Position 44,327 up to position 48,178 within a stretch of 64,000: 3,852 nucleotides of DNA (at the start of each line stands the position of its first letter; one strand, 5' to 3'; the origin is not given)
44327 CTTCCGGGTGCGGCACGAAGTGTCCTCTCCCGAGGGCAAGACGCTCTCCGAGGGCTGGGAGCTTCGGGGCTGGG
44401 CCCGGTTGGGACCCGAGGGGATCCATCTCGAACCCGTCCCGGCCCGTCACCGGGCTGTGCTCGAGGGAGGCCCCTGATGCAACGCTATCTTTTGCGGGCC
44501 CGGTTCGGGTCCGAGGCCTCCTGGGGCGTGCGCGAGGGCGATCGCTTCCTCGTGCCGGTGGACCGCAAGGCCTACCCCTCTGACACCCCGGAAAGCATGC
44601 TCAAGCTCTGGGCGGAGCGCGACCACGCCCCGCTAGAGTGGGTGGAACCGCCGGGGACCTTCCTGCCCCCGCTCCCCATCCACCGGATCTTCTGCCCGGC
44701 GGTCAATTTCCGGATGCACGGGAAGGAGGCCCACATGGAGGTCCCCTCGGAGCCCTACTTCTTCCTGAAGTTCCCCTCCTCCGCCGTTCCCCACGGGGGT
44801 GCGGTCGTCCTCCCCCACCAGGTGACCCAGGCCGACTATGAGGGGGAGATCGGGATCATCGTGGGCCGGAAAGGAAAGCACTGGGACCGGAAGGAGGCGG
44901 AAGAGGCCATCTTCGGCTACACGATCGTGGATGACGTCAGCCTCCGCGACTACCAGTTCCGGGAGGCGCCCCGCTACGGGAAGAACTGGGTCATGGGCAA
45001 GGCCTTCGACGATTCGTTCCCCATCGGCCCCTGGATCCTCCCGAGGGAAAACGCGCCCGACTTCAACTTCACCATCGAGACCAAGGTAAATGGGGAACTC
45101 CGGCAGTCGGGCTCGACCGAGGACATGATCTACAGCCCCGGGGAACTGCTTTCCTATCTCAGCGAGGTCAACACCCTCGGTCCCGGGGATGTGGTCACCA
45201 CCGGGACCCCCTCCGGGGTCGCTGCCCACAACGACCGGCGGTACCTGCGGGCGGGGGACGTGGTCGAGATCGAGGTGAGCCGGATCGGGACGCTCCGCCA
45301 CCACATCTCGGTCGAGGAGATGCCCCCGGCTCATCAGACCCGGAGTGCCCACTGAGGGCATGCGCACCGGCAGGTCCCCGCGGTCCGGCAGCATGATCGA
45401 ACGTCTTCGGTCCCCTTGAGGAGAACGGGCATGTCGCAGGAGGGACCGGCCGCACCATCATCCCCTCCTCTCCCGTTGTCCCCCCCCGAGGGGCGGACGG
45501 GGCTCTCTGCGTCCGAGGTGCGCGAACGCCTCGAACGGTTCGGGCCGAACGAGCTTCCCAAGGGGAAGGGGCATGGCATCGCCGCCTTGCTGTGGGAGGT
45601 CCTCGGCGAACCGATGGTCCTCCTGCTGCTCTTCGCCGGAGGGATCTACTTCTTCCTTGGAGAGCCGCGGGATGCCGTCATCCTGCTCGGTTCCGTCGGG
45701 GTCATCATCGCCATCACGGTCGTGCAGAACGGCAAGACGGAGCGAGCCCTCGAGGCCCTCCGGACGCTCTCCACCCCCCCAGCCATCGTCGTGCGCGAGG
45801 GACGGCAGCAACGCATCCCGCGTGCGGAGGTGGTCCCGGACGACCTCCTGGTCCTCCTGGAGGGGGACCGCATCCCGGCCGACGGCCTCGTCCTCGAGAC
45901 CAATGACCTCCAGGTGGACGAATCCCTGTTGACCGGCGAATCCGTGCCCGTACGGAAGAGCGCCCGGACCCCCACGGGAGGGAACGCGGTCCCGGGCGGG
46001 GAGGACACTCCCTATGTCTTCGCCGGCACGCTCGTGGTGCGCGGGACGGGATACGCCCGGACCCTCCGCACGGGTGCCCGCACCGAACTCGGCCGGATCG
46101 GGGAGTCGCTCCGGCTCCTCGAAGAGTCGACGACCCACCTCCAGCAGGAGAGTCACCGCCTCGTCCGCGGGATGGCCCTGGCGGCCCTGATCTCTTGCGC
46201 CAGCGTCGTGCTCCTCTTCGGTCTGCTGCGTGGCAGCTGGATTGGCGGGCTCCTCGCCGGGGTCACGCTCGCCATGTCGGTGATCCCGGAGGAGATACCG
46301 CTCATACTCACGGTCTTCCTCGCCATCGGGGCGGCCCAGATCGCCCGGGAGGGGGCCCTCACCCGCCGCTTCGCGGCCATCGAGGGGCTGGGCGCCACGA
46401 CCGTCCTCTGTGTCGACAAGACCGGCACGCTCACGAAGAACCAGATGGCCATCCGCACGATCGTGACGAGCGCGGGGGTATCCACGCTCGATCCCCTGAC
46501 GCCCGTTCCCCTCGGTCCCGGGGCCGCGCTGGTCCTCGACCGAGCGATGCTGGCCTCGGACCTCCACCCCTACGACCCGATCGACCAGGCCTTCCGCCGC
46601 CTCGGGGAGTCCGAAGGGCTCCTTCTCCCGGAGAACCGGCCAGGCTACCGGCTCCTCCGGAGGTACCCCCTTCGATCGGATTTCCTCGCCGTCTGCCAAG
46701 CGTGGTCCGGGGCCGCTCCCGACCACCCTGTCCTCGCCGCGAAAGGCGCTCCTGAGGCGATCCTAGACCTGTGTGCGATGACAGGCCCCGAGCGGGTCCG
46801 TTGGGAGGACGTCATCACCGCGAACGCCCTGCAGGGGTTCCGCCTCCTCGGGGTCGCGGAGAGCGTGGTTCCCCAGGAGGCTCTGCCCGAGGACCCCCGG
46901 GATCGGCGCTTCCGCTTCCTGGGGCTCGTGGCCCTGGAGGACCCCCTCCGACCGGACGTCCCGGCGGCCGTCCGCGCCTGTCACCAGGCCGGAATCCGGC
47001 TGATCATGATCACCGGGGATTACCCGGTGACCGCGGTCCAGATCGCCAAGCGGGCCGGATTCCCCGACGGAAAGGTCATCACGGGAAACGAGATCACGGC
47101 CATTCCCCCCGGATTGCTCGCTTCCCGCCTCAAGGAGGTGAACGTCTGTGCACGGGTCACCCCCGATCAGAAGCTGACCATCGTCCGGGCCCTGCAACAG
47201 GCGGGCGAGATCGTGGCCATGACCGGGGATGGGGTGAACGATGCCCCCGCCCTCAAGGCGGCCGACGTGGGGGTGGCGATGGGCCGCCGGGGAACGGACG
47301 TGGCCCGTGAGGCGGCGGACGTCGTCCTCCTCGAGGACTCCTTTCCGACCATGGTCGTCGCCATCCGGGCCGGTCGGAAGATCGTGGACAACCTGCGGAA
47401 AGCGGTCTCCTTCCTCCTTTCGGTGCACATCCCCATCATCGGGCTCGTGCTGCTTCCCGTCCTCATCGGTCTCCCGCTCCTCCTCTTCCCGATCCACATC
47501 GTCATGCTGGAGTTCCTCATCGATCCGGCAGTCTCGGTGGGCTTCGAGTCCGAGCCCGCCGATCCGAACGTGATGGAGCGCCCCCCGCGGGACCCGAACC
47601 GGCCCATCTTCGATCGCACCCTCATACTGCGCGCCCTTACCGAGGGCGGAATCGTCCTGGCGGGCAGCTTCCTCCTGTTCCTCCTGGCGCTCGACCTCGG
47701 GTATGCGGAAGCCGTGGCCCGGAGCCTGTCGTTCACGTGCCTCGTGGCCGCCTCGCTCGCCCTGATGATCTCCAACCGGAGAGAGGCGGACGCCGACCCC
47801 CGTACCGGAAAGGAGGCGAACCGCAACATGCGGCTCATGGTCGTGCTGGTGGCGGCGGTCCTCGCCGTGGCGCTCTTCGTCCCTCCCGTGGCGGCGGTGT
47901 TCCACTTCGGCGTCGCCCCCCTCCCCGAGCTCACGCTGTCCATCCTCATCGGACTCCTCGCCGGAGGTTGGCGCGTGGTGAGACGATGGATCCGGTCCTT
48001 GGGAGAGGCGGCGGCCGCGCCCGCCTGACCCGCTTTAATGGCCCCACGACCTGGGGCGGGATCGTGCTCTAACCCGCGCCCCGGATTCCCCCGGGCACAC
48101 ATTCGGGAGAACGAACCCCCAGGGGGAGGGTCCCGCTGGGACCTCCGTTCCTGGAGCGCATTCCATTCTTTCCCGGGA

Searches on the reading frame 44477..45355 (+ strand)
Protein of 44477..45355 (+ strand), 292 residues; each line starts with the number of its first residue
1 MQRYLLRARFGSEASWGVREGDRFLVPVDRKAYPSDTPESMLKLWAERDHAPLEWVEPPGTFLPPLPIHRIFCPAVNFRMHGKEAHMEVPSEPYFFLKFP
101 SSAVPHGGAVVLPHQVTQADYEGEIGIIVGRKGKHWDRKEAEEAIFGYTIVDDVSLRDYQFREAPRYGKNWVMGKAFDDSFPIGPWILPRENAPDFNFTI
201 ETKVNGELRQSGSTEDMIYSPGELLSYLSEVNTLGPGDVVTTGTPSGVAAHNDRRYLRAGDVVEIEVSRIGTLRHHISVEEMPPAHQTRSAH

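Call 74: search_protein_families(library=pfam, proteins=[window:44477-45355:+], max_evalue=0.00001)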
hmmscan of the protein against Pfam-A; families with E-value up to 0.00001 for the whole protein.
window:44477-45355:+ (292 aa): 1 family
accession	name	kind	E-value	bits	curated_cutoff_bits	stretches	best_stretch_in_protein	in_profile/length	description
PF01557.24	FAA_hydrolase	-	5.3e-68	229.3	23.9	1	71-277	2-213/214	Fumarylacetoacetate (FAA) hydrolase C-terminal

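Call 75: find_homologous_proteins(query=window:44477-45355:+, max_evalue=1e-30)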
Query window:44477-45355:+ (292 aa): 4190 proteins with E <= 1e-30 among 8000 candidates; the best 120 are listed.
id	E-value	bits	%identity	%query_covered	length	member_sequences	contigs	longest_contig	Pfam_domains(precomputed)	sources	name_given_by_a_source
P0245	1.1e-183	628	92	99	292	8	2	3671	PF01557.24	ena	-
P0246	2.6e-153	528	80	96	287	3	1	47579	PF01557.24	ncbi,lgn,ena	-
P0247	1.2e-127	444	71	97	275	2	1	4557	PF01557.24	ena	-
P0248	1.0e-122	427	66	95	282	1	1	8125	PF01557.24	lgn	-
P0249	7.1e-117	408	62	96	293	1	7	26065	PF01557.24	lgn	-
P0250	1.7e-116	407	64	96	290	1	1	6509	PF01557.24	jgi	jgi:2-keto-4-pentenoate hydratase/2-oxohepta-3-ene-1,7-dioic acid hydratase in catechol pathway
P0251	2.8e-116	406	66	96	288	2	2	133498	PF01557.24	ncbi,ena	-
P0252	2.7e-115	403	63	96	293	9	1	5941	PF01557.24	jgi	jgi:2-keto-4-pentenoate hydratase/2-oxohepta-3-ene-1,7-dioic acid hydratase in catechol pathway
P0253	1.3e-112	394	61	96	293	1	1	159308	PF01557.24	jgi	jgi:2-keto-4-pentenoate hydratase/2-oxohepta-3-ene-1,7-dioic acid hydratase in catechol pathway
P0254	2.0e-112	394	62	96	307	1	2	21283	PF01557.24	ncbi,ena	-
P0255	5.1e-112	392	62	96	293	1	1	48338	PF01557.24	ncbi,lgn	-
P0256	1.9e-111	390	60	96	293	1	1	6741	PF01557.24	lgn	-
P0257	3.0e-110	386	61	96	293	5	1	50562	PF01557.24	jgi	jgi:2-keto-4-pentenoate hydratase/2-oxohepta-3-ene-1,7-dioic acid hydratase in catechol pathway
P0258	3.6e-110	386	60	96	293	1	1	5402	PF01557.24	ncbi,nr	ncbi:MAG: fumarylacetoacetate hydrolase family protein [Thermoplasmata archaeon]|nr:fumarylacetoacet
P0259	2.7e-108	380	60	97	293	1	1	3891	PF01557.24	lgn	-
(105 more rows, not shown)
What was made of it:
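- Tried and rejected: Lineage was inferred from named homologues of one enzyme (call 75).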

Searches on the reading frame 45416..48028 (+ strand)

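Call 74: search_protein_families(library=pfam, proteins=[window:45416-48028:+], max_evalue=0.00001)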
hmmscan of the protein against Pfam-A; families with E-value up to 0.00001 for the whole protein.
window:45416-48028:+ (870 aa): 4 families
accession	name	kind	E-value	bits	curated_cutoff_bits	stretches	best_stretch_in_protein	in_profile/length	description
PF00122.25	E1-E2_ATPase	-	6.4e-44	150.1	28.1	1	119-311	3-180/181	E1-E2 ATPase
PF00689.26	Cation_ATPase_C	-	4.9e-29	101.8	27.3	1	687-859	1-175/175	Cation transporting ATPase, C-terminus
PF00702.32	Hydrolase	-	4.1e-21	76.7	26.4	1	330-617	3-191/191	haloacid dehalogenase-like hydrolase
PF00690.31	Cation_ATPase_N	-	1.1e-12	47.8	20.4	1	27-77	18-68/69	Cation transporter/ATPase, N-terminus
